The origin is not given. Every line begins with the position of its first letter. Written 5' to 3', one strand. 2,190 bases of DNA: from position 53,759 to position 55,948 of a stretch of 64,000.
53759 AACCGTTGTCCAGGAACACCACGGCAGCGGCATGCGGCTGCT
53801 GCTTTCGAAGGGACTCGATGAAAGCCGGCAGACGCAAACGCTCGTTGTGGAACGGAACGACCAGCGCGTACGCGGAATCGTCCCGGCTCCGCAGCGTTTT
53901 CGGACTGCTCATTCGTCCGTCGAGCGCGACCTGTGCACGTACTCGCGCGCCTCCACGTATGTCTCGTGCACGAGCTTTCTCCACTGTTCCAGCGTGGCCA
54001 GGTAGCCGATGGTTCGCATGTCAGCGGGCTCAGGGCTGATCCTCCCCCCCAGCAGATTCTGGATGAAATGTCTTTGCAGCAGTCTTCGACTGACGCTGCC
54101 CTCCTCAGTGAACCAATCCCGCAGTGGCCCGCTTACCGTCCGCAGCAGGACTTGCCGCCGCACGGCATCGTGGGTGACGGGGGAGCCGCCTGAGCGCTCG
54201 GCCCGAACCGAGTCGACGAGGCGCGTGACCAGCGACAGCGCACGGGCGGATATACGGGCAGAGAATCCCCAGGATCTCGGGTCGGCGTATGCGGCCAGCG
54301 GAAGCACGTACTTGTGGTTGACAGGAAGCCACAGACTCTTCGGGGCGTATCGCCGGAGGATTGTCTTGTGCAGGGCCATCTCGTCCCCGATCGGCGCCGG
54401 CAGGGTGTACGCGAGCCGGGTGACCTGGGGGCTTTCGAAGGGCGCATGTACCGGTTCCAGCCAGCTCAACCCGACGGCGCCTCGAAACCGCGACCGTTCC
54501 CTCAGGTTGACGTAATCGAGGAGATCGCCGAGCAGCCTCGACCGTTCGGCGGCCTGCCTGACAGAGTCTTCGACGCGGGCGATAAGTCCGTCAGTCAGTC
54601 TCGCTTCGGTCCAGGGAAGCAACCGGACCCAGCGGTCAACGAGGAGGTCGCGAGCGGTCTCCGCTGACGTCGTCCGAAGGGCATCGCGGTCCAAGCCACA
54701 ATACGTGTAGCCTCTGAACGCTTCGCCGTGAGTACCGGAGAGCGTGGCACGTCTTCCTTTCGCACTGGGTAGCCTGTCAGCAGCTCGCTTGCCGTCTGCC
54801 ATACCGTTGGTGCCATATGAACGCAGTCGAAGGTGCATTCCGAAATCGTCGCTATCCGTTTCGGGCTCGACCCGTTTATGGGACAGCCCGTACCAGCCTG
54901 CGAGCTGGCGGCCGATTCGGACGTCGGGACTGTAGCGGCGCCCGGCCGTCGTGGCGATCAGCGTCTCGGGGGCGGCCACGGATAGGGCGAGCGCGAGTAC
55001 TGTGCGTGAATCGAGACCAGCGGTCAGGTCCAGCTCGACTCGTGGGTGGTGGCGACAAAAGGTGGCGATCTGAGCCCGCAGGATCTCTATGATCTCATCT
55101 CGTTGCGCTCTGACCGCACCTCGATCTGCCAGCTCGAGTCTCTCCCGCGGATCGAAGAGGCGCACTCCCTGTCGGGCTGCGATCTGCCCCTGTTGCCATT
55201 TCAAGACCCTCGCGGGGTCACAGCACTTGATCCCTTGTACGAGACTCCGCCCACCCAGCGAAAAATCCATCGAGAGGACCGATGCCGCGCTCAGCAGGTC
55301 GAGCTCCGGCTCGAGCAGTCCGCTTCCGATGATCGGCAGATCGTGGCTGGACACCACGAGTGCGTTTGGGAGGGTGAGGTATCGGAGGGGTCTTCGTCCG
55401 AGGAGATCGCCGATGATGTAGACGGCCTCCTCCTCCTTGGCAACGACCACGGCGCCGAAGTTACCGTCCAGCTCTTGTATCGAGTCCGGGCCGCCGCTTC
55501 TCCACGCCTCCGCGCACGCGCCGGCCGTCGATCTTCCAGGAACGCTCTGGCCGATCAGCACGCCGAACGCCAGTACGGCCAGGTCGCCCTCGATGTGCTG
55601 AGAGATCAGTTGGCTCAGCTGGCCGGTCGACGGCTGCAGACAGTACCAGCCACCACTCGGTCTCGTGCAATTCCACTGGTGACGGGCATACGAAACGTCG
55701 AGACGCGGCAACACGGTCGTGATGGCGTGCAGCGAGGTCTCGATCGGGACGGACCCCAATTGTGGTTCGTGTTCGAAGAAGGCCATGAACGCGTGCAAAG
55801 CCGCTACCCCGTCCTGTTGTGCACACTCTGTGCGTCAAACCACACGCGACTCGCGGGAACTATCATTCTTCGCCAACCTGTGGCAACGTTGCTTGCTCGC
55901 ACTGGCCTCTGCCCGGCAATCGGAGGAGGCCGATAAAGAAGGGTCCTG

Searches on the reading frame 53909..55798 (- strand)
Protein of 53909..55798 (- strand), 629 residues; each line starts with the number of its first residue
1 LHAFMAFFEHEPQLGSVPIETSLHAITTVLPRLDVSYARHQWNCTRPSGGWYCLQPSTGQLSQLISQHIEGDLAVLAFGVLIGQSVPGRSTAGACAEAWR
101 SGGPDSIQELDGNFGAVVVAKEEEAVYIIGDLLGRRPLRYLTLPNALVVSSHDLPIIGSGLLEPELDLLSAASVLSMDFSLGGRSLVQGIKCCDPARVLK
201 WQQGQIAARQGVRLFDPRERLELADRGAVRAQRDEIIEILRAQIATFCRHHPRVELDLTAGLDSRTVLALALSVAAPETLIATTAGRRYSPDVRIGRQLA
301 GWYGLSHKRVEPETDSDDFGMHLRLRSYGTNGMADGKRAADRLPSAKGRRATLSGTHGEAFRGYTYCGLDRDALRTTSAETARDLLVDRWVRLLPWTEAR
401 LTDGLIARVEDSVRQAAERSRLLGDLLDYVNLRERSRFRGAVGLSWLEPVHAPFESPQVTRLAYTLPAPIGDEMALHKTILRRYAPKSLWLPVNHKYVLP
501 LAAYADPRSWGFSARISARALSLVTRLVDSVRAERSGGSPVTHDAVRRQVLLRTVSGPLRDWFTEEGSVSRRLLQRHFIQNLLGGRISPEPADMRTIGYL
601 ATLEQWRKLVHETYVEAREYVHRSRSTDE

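Call 5: search_protein_families(library=pfam, proteins=[window:53909-55798:-], max_evalue=0.01)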
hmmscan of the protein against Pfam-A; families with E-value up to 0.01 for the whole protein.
window:53909-55798:- (629 aa): 3 families
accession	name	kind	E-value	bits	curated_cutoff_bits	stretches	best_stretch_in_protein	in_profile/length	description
PF13537.11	GATase_7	-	0.00015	22.2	25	1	95-152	58-117/123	Glutamine amidotransferase domain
PF00733.27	Asn_synthase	-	0.00044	20.5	21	1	238-485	4-272/354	Asparagine synthase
PF13522.11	GATase_6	-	0.0047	17.4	27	1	89-151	67-129/130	Glutamine amidotransferase domain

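Call 7: search_protein_families(library=ncbifam, proteins=[window:53909-55798:-], max_evalue=0.01)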
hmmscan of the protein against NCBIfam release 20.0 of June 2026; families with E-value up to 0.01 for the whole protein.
window:53909-55798:- (629 aa): 3 families
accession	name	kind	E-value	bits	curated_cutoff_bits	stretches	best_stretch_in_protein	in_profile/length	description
TIGR03108.1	eps_aminotran_1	hypoth_equivalog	4.1e-07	29.1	816.9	1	89-308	98-316/628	XrtA/PEP-CTERM system amidotransferase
TIGR01536.1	asn_synth_AEB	equivalog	2e-06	27.1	267.1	1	99-311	109-314/517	asparagine synthase (glutamine-hydrolyzing)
TIGR03104.1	trio_amidotrans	equivalog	2.5e-06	26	570.1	1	95-273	104-282/589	N-acetylglutaminylglutamine amidotransferase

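Call 11: find_homologous_proteins(query=window:53912-55786:-, max_evalue=0.001)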
Query seq(625 aa) (625 aa): 10 proteins with E <= 0.001 among 8000 candidates.
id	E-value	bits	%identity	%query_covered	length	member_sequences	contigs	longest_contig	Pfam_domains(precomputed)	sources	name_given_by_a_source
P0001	4.9e-271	919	68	99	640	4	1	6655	-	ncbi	-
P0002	2.0e-117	411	39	96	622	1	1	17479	-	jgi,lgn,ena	-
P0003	2.6e-113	398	40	91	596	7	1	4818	-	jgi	jgi:hypothetical protein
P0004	1.5e-72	263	34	92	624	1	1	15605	-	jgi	jgi:hypothetical protein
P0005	3.7e-51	193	33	80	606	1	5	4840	-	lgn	-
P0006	3.8e-49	186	33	81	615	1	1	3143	PF00733.28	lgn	-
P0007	9.3e-49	185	32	80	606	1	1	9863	PF00733.28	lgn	-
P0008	1.4e-45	174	34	72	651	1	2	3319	-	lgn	-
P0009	1.6e-44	171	31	82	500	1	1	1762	PF13537.12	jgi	jgi:hypothetical protein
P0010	8.6e-41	158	32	72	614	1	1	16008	PF00733.28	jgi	-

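Call 12: find_encoding_contigs(protein=P0002, flank=10000, max_places=3)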
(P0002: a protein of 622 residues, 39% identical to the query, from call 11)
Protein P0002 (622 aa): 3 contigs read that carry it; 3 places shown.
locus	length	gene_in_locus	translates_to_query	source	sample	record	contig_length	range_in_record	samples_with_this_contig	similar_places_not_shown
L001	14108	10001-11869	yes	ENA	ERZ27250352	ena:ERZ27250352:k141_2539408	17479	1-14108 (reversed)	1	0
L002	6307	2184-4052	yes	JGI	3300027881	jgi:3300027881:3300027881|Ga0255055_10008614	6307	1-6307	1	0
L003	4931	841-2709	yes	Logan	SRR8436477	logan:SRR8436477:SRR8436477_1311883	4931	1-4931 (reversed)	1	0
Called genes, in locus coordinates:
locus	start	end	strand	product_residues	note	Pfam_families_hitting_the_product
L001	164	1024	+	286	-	PF02737:3HCDH_N, PF00725:3HCDH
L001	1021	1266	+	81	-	PF00550:PP-binding (weak)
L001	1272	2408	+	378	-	PF02771:Acyl-CoA_dh_N, PF02770:Acyl-CoA_dh_M, PF00441:Acyl-CoA_dh_1, PF08028:Acyl-CoA_dh_2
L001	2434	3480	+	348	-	PF00702:Hydrolase (faint)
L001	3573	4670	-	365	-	PF02350:Epimerase_2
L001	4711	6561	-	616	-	PF13579:Glyco_trans_4_4, PF13439:Glyco_transf_4, PF00534:Glycos_transf_1, PF13692:Glyco_trans_1_4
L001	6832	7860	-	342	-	PF13692:Glyco_trans_1_4 (weak)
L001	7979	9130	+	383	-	PF09492:Pec_lyase (faint), PF13243:SQHop_cyclase_C (weak), PF25840:Ulvan_lyase_N (faint)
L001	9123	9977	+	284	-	PF02522:Antibiotic_NAT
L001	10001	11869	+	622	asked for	-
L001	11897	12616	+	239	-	PF00685:Sulfotransfer_1, PF13469:Sulfotransfer_3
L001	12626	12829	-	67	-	-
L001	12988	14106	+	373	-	?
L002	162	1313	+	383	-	PF09492:Pec_lyase (faint), PF13243:SQHop_cyclase_C, PF25840:Ulvan_lyase_N (faint)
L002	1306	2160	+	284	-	PF02522:Antibiotic_NAT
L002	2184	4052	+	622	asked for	-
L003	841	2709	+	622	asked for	-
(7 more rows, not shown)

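Call 13: find_encoding_contigs(protein=P0004, flank=10000, max_places=3)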
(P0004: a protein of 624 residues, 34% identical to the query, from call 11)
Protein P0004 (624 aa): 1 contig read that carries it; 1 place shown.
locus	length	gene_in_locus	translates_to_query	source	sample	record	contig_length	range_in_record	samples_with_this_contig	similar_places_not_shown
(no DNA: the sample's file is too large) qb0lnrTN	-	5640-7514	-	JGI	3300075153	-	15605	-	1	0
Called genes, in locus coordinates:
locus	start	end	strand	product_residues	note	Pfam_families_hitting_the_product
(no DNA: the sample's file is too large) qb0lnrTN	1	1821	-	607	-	?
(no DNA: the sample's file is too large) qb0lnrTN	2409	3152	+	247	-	PF00535:Glycos_transf_2, PF13641:Glyco_tranf_2_3 (weak)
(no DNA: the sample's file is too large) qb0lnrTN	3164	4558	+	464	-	PF07992:Pyr_redox_2 (weak), PF00070:Pyr_redox (faint), PF00890:FAD_binding_2 (weak), PF01266:DAO, PF03486:HI0933_like (faint), PF13450:NAD_binding_8, PF01593:Amino_oxidase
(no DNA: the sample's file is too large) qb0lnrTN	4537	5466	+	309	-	PF01522:Polysacc_deac_1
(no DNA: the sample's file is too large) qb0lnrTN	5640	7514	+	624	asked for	-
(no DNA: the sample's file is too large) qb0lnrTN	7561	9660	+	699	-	-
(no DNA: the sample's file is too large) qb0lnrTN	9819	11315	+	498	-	PF18962:Por_Secre_tail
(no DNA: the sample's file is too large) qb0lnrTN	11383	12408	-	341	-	PF01118:Semialdhyde_dh, PF02774:Semialdhyde_dhC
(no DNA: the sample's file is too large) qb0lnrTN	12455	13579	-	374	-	PF00561:Abhydrolase_1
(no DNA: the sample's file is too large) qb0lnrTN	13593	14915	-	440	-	PF01053:Cys_Met_Meta_PP, PF00155:Aminotran_1_2 (weak), PF01041:DegT_DnrJ_EryC1, PF01212:Beta_elim_lyase (weak)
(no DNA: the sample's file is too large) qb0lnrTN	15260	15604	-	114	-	?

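Call 14: find_encoding_contigs(protein=P0010, flank=10000, max_places=3)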
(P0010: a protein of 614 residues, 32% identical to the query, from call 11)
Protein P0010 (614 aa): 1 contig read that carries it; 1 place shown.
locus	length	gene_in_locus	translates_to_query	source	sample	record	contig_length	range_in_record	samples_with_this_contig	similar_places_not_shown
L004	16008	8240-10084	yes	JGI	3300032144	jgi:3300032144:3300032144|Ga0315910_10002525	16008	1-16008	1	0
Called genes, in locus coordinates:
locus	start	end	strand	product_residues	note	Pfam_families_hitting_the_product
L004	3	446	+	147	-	?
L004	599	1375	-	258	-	PF01135:PCMT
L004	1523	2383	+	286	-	PF04199:Cyclase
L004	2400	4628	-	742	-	PF02922:CBM_48, PF00128:Alpha-amylase, PF21331:Isoamylase_C (weak)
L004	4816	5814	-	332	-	PF00389:2-Hacid_dh, PF02826:2-Hacid_dh_C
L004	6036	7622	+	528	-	PF06826:Asp-Al_Ex, PF02080:TrkA_C, PF06826:Asp-Al_Ex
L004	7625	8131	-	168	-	PF04237:YjbR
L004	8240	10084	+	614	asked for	PF00733:Asn_synthase (faint)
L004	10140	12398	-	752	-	PF00672:HAMP, PF00512:HisKA, PF02518:HATPase_c, PF00072:Response_reg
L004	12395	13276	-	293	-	PF12849:PBP_like_2, PF13531:SBP_bac_11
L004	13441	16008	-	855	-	?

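Call 15: find_encoding_contigs(protein=P0001, flank=10000, max_places=3)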
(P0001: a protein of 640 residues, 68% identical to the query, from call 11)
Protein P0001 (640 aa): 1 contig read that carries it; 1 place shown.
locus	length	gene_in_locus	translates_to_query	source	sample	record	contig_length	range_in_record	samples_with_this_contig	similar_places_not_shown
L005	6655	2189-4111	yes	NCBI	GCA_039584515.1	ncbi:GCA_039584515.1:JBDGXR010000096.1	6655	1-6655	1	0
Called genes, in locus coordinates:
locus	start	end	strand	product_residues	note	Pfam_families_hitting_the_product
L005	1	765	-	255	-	?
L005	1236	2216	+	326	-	-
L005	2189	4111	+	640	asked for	-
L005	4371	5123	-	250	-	-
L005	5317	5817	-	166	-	PF12680:SnoaL_2, PF14534:DUF4440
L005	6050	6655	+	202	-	?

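Call 30: search_solved_structures(query=window:53909-55798:-, max_evalue=1)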
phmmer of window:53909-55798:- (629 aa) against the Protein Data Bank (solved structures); distinct sequences matched with E-value up to 1: 0.

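Call 44: search_protein_families(library=pfam, proteins=[L001:12988-14106:+, L001:12626-12829:-, L001:2434-3480:+], max_evalue=0.01)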
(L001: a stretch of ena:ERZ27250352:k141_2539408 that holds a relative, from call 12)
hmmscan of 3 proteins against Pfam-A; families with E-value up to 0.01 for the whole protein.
L001:12988-14106:+ (373 aa): 5 families
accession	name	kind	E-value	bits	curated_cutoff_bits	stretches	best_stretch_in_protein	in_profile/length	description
PF13671.12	AAA_33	-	0.0023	18.7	27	0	160-195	2-37/143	AAA domain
PF13173.12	AAA_14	-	0.0031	18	27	0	158-190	3-39/129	AAA domain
PF13555.12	AAA_29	-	0.0051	17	27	0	149-174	13-39/61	P-loop containing region of AAA domain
PF02492.25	cobW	-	0.0053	16.8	20.7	1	160-183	3-26/180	CobW/HypB/UreG, nucleotide-binding domain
PF13191.12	AAA_16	-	0.0077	17.2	32.6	0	158-222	25-85/167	AAA ATPase domain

L001:12626-12829:- (67 aa): 0 families

L001:2434-3480:+ (348 aa): 3 families
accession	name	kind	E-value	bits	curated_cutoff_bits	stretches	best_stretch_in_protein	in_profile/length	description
PF00702.32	Hydrolase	-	1.5e-07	32.4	26.4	1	34-113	96-180/191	haloacid dehalogenase-like hydrolase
PF13419.12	HAD_2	-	0.00073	20.1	23.8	1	37-80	80-123/178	Haloacid dehalogenase-like hydrolase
PF12689.13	Acid_PPase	-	0.0045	17.3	27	0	38-120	47-140/169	Acid Phosphatase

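Call 46: search_protein_representatives(protein=window:53909-55786:-)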
Query: 625 residues. Proteins with E-value up to 0.001 (for the whole library): 1894; up to 1e-10: 232; up to 1e-30: 122. The best 150 are listed.
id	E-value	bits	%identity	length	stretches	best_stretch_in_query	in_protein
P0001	1.5e-271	918.7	67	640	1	1-619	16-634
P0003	8.3e-114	397.7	41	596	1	45-614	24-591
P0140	4.3e-89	316.1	35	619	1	39-615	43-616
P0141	9.7e-82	291.8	35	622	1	23-607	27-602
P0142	2.2e-80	287.4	33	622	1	13-613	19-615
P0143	5.5e-80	286.0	36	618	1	22-609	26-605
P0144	7.1e-79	282.4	33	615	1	43-611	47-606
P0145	2.2e-78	280.8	33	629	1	45-611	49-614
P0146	6.5e-77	275.9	33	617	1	23-610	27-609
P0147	1.0e-76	275.2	31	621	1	20-611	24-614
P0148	1.6e-75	271.3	34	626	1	41-608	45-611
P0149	1.7e-75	271.2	32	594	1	41-608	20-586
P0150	8.1e-75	269.0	31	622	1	42-612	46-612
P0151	1.2e-73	265.1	32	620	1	22-608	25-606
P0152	1.1e-72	261.9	31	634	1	43-610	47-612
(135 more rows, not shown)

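Call 48: find_encoding_contigs(protein=P0140, flank=10000, max_places=3)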
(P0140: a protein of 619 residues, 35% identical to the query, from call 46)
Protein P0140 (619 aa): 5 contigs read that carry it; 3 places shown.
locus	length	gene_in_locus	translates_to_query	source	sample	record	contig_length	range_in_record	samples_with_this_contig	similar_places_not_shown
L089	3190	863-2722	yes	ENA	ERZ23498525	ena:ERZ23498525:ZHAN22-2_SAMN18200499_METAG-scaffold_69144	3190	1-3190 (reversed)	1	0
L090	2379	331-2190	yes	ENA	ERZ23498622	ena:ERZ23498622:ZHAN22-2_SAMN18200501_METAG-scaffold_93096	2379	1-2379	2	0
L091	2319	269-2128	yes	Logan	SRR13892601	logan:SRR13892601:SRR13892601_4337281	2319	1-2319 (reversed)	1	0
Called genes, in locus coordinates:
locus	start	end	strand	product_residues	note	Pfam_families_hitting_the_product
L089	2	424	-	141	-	?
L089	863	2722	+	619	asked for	-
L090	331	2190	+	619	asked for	-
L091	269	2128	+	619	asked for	-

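Call 51: find_related_loci(query=A2, collection=metagenome_contigs, flank=10000)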
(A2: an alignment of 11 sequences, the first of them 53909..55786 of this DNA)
Query A2 (625 aa) in metagenome_contigs; peptide patterns used: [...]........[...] (x = any residue, [..] = any of these).
58 stretches matched a pattern; 18 encode a relative of the query (tblastn E <= 1e-3); 18 distinct loci.
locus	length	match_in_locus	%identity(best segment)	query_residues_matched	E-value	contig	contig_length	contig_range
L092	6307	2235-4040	39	14-616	1e-118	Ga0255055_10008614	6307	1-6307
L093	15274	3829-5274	31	141-615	7e-64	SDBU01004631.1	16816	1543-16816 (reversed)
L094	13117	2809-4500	24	46-603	1e-47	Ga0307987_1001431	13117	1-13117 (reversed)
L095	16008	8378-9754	33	45-497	6e-40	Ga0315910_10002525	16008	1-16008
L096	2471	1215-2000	33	141-392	1e-35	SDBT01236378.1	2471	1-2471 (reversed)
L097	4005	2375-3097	21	85-328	2e-10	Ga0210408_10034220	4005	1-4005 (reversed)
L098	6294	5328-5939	30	101-307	6e-9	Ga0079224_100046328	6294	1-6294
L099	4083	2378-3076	22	93-328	7e-9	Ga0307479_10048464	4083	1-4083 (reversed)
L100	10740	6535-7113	31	106-314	1e-8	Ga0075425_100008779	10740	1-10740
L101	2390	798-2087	22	56-490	1e-8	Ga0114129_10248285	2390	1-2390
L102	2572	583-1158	31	76-273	2e-8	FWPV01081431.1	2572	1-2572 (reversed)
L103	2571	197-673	27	200-355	1e-5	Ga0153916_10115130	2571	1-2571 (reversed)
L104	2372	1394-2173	23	61-318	1e-5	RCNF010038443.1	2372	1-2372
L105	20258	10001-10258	30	224-309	2e-4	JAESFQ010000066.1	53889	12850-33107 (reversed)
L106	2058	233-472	36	252-324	2e-4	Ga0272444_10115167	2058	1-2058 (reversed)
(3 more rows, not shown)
